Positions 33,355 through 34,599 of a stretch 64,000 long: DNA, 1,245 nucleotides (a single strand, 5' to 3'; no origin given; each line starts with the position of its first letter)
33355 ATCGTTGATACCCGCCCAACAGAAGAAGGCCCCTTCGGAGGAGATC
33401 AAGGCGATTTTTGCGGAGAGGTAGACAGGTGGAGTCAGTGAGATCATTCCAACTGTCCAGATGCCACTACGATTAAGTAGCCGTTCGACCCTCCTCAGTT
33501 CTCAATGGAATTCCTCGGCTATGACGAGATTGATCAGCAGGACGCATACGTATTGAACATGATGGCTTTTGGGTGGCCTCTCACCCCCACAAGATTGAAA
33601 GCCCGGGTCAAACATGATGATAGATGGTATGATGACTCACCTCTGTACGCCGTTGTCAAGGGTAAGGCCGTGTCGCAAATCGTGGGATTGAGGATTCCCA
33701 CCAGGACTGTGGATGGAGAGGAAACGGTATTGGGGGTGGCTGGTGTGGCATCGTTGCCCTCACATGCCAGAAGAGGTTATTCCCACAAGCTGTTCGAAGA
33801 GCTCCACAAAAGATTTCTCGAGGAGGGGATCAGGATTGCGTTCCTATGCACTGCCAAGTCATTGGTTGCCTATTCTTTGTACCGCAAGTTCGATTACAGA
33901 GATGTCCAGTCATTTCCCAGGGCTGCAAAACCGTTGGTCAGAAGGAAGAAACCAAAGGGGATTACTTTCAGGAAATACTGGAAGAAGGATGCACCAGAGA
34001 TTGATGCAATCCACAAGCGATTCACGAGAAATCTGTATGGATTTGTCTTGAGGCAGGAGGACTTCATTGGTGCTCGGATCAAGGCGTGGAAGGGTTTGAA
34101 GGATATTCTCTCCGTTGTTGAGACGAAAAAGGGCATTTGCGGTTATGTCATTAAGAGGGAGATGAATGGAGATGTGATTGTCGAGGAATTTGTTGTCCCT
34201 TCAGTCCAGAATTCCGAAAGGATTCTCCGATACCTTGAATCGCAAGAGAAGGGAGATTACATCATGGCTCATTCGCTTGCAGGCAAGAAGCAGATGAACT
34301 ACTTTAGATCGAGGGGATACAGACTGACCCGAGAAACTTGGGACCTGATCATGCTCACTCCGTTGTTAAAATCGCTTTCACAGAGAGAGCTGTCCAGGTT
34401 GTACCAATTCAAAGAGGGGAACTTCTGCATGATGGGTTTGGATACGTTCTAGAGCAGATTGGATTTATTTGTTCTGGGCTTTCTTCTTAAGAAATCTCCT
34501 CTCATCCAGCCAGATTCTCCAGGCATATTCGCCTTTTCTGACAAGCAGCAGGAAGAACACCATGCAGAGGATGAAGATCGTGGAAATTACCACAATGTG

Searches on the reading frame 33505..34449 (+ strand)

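Call 75: search_protein_families(library=pfam, proteins=[window:33505-34449:+], max_evalue=0.0001)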
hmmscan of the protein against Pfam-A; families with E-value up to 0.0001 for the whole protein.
window:33505-34449:+ (315 aa): 2 families
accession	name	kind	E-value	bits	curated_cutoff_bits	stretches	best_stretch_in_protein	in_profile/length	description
PF13527.13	Acetyltransf_9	-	2.1e-11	44.4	25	1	10-132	9-125/127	Acetyltransferase (GNAT) domain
PF00583.31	Acetyltransf_1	-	1.6e-05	25.6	20.7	1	36-131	22-116/116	Acetyltransferase (GNAT) family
